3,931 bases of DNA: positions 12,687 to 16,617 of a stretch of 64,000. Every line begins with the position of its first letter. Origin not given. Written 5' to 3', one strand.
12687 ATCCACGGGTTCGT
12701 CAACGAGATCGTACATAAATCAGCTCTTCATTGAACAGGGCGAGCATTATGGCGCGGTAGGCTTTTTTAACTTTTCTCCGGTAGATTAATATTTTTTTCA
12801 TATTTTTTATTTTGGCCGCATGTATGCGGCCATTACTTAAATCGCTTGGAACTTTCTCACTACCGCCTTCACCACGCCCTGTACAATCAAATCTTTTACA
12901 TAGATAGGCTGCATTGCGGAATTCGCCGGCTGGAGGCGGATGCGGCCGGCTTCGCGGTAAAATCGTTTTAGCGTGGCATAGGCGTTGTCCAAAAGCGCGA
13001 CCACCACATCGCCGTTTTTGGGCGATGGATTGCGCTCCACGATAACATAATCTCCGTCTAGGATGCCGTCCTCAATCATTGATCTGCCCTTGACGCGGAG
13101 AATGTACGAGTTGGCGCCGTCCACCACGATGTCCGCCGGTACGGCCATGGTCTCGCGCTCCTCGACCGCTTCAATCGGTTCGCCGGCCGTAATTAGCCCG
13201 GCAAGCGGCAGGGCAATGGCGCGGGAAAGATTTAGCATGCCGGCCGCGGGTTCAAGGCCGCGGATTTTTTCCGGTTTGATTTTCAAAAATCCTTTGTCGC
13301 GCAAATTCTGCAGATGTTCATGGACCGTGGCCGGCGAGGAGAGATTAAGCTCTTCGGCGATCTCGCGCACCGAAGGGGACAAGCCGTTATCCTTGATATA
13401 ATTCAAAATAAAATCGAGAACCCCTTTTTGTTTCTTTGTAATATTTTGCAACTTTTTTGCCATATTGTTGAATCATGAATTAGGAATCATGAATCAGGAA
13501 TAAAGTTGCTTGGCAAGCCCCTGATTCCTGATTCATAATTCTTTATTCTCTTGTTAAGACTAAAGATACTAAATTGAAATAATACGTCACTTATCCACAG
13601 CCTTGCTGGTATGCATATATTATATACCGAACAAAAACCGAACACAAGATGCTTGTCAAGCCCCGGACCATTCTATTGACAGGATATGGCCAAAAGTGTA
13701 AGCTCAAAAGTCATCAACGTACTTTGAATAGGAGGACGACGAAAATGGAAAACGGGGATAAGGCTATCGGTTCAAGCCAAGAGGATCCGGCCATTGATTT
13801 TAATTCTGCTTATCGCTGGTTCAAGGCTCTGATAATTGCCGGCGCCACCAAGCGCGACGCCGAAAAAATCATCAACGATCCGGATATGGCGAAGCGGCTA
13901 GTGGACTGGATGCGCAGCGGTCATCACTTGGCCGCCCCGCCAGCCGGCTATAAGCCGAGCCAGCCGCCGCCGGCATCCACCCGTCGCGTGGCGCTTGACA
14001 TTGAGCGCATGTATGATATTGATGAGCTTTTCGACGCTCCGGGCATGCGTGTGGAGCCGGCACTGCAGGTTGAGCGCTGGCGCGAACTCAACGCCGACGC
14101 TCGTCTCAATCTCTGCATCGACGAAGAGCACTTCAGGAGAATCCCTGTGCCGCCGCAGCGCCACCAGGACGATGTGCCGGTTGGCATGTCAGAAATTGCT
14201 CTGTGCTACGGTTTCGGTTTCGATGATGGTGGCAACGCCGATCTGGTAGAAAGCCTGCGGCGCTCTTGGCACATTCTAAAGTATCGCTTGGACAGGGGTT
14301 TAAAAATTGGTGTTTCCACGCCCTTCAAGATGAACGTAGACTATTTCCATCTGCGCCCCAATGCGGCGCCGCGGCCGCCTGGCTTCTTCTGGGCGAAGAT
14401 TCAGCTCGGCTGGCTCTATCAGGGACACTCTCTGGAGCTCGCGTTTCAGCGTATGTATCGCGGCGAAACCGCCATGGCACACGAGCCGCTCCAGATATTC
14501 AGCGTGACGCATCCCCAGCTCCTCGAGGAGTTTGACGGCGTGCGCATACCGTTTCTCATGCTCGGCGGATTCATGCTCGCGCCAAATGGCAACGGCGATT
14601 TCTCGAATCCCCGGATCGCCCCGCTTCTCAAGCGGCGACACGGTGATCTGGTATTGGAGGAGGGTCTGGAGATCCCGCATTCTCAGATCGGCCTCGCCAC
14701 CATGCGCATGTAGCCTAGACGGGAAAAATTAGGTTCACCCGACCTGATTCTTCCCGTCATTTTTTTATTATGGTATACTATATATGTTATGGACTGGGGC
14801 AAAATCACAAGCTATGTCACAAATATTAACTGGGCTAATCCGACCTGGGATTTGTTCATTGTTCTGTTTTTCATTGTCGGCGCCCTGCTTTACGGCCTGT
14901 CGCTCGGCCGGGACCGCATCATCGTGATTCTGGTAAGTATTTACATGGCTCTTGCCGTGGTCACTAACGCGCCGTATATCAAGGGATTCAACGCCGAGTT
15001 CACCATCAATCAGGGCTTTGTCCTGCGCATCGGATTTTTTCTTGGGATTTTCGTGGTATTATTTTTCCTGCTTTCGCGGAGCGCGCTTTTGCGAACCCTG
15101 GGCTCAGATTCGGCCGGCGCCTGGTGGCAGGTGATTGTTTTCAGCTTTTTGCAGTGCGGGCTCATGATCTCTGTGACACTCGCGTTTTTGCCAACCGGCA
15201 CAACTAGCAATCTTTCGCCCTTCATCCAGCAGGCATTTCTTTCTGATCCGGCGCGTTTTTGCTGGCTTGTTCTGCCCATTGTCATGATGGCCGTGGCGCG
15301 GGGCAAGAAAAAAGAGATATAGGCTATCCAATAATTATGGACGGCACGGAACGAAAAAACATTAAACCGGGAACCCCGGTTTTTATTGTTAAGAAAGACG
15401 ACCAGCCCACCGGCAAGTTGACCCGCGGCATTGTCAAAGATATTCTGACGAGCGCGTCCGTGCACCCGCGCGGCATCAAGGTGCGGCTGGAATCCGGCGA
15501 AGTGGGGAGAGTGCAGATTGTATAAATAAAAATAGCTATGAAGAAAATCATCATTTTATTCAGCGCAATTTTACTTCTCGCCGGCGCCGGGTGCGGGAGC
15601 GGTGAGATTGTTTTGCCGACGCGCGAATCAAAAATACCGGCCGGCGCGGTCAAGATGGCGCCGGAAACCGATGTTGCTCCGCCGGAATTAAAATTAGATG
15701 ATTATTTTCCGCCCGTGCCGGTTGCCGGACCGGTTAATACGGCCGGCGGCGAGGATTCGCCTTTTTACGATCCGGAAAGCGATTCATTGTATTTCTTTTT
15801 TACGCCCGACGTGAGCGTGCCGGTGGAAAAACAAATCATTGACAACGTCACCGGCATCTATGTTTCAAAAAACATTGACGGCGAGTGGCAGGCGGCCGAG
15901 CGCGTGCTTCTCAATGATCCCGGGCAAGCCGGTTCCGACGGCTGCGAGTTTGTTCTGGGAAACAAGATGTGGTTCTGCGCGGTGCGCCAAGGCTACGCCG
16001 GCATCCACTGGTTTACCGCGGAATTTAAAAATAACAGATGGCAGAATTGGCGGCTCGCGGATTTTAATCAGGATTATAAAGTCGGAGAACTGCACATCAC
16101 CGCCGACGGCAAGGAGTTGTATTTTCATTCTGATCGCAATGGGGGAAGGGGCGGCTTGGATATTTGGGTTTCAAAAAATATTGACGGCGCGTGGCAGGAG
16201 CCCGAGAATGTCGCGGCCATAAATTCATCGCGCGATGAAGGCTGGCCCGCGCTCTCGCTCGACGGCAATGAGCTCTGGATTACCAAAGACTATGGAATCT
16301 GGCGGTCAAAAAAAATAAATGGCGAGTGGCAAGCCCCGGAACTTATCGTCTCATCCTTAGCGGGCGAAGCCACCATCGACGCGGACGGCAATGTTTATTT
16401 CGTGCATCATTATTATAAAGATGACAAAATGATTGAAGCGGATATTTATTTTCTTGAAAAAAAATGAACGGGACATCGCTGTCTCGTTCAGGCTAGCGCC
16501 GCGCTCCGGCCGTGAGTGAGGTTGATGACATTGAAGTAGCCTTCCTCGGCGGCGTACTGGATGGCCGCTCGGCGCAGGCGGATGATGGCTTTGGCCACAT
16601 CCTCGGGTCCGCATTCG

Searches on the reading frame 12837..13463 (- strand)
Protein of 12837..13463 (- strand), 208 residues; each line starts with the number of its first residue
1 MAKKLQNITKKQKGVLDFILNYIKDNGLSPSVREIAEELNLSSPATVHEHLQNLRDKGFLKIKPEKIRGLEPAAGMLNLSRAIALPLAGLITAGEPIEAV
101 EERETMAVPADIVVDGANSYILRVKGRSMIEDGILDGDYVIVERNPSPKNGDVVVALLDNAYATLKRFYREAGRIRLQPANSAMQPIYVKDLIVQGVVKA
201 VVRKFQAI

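Call 46: search_protein_families(library=pfam, max_evalue=0.01, proteins=[window:12837-13463:-])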
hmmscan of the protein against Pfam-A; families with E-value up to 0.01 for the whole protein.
window:12837-13463:- (208 aa): 13 families
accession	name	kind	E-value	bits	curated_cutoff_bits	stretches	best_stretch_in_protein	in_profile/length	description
PF00717.28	Peptidase_S24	-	1.2e-30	106.1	23.3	1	86-198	1-115/116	Peptidase S24-like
PF01726.22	LexA_DNA_bind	-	2.6e-21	75.6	23.7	1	6-69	2-65/65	LexA DNA binding domain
PF13412.12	HTH_24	-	6.6e-07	29.2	21.9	1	19-61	8-48/48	Winged helix-turn-helix DNA-binding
PF13730.12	HTH_36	-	1.4e-06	28.4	25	1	7-60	2-55/55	Helix-turn-helix domain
PF01325.25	Fe_dep_repress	-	6.1e-05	23.6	26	1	15-66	9-58/60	Iron dependent repressor, N-terminal DNA binding domain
PF12802.13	MarR_2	-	0.00017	22.1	27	1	19-64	10-54/61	MarR family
PF01022.26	HTH_5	-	0.00029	21.1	22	1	31-60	17-45/47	Bacterial regulatory protein, arsR family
PF09339.16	HTH_IclR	-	0.00034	20.8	22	1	19-60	8-48/52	IclR helix-turn-helix domain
PF08279.18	HTH_11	-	0.00066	19.9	25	1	30-63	16-47/55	HTH domain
PF01418.23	HTH_6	-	0.00068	20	28.3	1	3-63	9-67/77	Helix-turn-helix domain, rpiR family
PF12840.13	HTH_20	-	0.0029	18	27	1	31-61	20-49/51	Helix-turn-helix domain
PF00196.25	GerE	-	0.0039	17.2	23.5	1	31-57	19-44/57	Bacterial regulatory proteins, luxR family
PF01978.25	TrmB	-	0.0043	17.3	25.6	0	32-66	25-58/68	Sugar-specific transcriptional regulator TrmB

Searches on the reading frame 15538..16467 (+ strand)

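Call 46: search_protein_families(library=pfam, max_evalue=0.01, proteins=[window:15538-16467:+])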
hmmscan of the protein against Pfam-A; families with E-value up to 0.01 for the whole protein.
window:15538-16467:+ (309 aa): 1 family
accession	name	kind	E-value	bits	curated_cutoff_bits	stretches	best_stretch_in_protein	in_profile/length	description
PF07676.18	PD40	-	3.6e-07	30.4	20.9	0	188-211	17-38/38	WD40-like Beta Propeller Repeat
